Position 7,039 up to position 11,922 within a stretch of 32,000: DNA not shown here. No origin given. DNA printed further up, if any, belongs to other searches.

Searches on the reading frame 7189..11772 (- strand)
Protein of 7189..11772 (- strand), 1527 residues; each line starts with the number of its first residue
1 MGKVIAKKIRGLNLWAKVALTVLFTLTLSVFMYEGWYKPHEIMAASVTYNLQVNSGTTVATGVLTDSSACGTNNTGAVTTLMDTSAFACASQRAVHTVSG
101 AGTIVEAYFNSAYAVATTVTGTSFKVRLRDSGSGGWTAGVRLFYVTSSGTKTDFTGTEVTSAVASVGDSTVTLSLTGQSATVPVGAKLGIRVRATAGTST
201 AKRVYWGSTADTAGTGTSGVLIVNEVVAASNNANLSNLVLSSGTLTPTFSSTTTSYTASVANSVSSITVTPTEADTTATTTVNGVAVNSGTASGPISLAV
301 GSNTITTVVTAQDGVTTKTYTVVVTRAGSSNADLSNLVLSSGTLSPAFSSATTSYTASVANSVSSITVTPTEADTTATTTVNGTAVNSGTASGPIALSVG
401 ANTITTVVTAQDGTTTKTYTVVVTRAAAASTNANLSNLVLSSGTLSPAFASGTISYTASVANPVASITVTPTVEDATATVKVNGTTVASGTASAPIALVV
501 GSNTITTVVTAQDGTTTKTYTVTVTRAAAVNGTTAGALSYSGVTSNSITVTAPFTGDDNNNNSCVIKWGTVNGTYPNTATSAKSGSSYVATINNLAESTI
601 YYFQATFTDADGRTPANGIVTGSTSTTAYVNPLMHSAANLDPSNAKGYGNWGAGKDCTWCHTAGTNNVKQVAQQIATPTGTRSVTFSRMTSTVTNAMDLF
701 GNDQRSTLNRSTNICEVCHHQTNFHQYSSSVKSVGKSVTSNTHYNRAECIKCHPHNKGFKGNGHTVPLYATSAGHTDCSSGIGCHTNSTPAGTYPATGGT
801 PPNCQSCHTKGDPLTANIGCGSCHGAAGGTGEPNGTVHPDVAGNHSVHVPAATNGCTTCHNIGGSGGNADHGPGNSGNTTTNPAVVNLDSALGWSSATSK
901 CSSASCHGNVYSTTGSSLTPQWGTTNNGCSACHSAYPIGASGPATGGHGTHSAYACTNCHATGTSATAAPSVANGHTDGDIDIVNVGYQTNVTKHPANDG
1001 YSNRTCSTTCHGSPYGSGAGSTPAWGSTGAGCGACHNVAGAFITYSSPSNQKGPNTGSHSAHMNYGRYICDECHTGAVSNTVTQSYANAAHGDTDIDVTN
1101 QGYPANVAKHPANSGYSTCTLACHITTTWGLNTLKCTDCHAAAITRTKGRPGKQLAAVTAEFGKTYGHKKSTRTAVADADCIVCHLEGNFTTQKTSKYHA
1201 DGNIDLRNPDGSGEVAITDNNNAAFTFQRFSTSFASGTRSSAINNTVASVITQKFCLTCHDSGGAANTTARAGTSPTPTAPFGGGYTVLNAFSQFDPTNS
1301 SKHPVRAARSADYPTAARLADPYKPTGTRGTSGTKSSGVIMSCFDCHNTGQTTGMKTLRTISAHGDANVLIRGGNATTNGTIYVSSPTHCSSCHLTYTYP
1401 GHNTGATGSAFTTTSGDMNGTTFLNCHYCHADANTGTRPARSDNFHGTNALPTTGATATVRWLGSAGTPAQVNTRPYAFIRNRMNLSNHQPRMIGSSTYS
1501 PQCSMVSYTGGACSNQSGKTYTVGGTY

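Call 4: search_protein_families(library=pfam, proteins=[window:7189-11772:-], max_evalue=0.01)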
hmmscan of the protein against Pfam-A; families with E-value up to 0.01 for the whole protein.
window:7189-11772:- (1527 aa): 6 families
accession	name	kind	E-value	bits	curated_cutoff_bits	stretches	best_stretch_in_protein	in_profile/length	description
PF12733.13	Cadherin-like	-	1.6e-63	211.6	24.2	3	335-425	2-88/89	Cadherin-like beta sandwich domain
PF14522.11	Cytochrome_C7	-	2.8e-16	59.5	24.8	0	1132-1188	12-51/67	Cytochrome c7 and related cytochrome c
PF22113.1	Mtrc-MtrF_II-IV_dom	-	5.9e-12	45.9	30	2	1254-1433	29-166/176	Outer membrane cytochrome MtrC/MtrF-like, domains II/IV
PF14537.11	Cytochrom_c3_2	-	1.8e-06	28.8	25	0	803-861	8-65/79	Cytochrome c3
PF09136.16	Glucodextran_B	-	1.4e-05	25.3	27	1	465-525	17-80/83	Glucodextranase, domain B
PF02085.21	Cytochrom_CIII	-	6.1e-05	23.8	22.9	0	943-1036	20-101/101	Class III cytochrome C family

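Call 5: search_protein_families(library=ncbifam, proteins=[window:7189-11772:-], max_evalue=0.01)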
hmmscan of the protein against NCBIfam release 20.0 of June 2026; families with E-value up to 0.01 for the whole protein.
window:7189-11772:- (1527 aa): 1 family
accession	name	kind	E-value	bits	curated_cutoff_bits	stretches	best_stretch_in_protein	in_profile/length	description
TIGR01904.2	GSu_C4xC__C2xCH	domain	6.1e-09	35.5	27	2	890-951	13-73/73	CxxxxCH/CxxCH domain c-type cytochrome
